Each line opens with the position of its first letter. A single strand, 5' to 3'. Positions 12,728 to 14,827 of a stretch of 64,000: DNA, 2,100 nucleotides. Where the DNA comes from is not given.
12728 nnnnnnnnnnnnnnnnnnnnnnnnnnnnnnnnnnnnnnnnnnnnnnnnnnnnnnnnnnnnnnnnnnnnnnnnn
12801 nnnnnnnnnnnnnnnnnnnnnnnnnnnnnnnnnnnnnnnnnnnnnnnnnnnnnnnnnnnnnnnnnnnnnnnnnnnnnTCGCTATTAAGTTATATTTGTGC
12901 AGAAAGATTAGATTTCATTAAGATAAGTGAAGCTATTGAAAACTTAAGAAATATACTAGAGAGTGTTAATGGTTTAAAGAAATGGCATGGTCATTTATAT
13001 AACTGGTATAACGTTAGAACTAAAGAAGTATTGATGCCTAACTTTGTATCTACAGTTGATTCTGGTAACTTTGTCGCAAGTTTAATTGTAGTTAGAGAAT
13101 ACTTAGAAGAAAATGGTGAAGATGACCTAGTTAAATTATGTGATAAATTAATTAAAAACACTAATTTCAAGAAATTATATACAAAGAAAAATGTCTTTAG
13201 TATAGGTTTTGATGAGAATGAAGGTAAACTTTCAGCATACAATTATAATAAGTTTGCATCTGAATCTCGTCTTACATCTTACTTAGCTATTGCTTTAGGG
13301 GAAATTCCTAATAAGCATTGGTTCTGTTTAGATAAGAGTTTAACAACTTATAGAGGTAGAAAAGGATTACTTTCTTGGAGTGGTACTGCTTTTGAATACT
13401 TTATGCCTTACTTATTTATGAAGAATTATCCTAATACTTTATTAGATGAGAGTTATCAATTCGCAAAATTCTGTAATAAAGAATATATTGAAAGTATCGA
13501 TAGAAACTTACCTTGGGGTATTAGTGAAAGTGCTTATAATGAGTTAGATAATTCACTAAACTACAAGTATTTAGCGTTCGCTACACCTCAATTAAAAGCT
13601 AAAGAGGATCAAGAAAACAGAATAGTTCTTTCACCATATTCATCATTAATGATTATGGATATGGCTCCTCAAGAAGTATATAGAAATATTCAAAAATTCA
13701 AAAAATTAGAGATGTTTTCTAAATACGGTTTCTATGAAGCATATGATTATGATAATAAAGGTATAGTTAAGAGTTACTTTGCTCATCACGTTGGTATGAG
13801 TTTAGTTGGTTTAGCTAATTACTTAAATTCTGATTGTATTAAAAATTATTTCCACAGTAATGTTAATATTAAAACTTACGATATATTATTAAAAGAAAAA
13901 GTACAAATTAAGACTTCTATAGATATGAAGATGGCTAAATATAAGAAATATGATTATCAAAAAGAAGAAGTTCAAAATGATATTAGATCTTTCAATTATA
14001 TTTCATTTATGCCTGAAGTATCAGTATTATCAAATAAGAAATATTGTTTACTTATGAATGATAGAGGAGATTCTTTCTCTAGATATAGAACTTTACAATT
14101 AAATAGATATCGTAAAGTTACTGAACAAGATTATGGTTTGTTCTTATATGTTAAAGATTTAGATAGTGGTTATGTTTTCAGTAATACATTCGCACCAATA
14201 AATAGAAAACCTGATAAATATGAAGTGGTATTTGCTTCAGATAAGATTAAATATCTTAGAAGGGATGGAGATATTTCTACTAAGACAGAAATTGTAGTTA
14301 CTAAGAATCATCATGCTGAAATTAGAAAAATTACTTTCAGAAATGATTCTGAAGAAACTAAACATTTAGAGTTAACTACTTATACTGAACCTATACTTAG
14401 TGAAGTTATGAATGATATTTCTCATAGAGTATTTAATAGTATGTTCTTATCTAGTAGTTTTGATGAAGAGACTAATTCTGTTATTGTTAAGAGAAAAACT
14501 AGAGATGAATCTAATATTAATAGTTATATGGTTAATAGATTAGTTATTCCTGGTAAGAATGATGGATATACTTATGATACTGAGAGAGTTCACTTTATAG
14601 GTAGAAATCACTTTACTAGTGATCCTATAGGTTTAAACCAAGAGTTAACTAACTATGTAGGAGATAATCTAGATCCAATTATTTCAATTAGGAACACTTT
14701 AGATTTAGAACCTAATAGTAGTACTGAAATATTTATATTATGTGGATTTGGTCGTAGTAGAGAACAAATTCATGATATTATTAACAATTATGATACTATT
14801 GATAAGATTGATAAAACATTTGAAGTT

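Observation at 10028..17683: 2,551-aa membrane GT84-like plus GH94 fusion protein (cyclic beta-1,2-glucan synthase-like) in a low-GC Gram-positive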

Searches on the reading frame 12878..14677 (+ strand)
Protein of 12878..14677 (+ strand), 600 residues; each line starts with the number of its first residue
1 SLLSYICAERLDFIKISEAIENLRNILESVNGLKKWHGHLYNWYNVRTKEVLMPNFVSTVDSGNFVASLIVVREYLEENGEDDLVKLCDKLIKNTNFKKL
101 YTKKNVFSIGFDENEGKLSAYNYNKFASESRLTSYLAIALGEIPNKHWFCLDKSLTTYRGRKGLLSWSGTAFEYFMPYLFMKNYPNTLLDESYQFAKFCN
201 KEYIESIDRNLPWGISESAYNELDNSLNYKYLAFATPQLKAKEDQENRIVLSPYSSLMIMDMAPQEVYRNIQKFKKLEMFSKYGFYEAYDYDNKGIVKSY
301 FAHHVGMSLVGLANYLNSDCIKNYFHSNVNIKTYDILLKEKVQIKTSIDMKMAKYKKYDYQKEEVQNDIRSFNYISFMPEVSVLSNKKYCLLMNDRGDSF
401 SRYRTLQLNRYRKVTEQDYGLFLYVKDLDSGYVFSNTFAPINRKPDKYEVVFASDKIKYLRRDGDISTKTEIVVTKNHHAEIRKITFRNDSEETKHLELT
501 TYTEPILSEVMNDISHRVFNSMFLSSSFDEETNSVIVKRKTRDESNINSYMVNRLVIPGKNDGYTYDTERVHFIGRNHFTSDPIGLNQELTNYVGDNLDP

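Call 19: search_solved_structures(query=window:12878-14677:+, max_evalue=0.001, show_alignments=3)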
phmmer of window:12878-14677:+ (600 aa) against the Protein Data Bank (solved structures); distinct sequences matched with E-value up to 0.001: 14.
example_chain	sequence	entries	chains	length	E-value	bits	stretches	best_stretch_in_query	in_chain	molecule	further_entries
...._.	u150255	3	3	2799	5.1e-86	292.7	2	94-583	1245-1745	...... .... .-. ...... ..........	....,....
8rf0_A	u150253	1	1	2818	5.2e-86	292.7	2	94-583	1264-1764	Cyclic beta-(1,2)-glucan synthase NdvB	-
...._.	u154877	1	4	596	9.8e-83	281.9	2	83-348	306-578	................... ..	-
8ho9_A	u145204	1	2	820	4.2e-07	32.2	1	379-597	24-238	Cellobiose phosphorylase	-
8hob_A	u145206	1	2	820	4.3e-07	32.1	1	379-597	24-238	Cellobiose phosphorylase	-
8ho7_A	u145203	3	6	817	5.2e-07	31.8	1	382-597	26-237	Cellobiose phosphorylase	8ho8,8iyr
3qde_A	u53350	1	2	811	5.2e-07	31.8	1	381-597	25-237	Cellobiose phosphorylase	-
1v7v_A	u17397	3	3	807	1.6e-05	26.9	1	379-518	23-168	chitobiose phosphorylase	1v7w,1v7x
3rrs_A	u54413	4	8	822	4e-05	25.6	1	379-592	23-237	Cellobiose phosphorylase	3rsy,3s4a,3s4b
3s4c_A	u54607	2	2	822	4e-05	25.6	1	379-592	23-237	Lactose Phosphorylase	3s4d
3acs_A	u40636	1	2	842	0.0003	22.7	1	379-576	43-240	Cellobiose Phosphorylase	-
3act_A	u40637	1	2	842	0.0003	22.7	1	379-576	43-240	Cellobiose Phosphorylase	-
2cqs_A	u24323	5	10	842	0.0003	22.7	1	379-576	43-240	Cellobiose Phosphorylase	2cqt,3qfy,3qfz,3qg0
3afj_A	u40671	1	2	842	0.0003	22.7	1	379-576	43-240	Cellobiose Phosphorylase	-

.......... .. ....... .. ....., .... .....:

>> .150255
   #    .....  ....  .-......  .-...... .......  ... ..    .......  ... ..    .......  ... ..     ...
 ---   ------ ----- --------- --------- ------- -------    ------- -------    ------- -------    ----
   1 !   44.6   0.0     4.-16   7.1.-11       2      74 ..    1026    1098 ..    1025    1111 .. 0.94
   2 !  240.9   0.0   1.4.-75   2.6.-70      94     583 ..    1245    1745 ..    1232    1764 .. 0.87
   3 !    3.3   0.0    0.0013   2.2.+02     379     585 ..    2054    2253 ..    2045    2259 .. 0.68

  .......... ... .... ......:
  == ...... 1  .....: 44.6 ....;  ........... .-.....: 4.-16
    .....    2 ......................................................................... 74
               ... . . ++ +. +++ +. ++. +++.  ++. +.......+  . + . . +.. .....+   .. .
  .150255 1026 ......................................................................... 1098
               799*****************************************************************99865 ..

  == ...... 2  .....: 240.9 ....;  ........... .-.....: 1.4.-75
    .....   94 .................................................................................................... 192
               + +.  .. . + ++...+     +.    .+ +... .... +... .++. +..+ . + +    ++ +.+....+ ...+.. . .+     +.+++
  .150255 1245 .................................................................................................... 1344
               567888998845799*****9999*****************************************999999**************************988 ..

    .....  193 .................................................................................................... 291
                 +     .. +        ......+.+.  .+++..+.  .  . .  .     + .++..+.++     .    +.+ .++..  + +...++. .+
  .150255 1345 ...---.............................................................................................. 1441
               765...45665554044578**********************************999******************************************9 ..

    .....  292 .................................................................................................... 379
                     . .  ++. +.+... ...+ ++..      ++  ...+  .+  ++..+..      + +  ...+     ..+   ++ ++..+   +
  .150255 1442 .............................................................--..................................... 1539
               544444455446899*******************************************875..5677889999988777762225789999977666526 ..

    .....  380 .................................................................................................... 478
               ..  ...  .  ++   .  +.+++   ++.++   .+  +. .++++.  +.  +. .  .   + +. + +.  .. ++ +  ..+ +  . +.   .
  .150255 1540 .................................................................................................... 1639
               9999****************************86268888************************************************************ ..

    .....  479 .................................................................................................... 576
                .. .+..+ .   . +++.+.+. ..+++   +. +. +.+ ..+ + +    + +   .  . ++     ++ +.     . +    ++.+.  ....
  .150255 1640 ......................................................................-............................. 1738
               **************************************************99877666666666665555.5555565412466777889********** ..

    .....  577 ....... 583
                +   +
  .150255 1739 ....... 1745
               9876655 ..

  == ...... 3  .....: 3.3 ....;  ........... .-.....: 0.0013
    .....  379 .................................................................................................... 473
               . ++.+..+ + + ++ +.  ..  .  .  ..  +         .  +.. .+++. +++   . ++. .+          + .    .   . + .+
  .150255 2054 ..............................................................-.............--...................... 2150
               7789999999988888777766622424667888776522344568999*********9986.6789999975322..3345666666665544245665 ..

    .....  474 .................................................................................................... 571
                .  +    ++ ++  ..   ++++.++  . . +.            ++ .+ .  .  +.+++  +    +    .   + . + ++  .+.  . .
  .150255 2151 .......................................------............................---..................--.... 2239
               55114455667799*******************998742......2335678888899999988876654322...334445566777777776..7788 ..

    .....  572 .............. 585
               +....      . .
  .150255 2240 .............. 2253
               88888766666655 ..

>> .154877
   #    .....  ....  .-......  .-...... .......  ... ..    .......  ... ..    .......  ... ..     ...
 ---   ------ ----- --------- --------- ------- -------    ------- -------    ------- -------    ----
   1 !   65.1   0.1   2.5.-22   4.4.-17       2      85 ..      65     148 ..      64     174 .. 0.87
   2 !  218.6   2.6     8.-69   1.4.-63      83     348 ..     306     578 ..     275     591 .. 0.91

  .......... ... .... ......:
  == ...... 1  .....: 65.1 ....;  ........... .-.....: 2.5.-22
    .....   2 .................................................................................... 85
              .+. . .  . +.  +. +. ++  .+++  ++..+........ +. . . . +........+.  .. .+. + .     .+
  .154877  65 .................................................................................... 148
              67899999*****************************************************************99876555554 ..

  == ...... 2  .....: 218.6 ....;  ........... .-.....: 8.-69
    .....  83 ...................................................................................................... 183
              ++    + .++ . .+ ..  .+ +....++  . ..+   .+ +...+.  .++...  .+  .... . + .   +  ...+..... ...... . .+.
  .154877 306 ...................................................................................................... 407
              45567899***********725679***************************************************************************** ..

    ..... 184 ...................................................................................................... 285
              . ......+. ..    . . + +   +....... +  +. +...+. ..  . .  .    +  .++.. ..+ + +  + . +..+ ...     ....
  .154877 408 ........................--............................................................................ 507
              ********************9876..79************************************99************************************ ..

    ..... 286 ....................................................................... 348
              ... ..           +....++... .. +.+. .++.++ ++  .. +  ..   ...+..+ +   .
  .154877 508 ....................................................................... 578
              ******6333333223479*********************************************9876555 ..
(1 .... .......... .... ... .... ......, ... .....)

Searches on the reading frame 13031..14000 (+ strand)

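Call 8: search_protein_families(library=pfam, proteins=[window:13031-14000:+], max_evalue=1)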
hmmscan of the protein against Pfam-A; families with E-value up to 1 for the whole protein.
window:13031-14000:+ (323 aa): 1 family
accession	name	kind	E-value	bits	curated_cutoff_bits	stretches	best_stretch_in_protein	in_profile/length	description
PF10091.15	Glycoamylase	-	4.5e-22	79.1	27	1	76-277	7-220/221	Putative glucoamylase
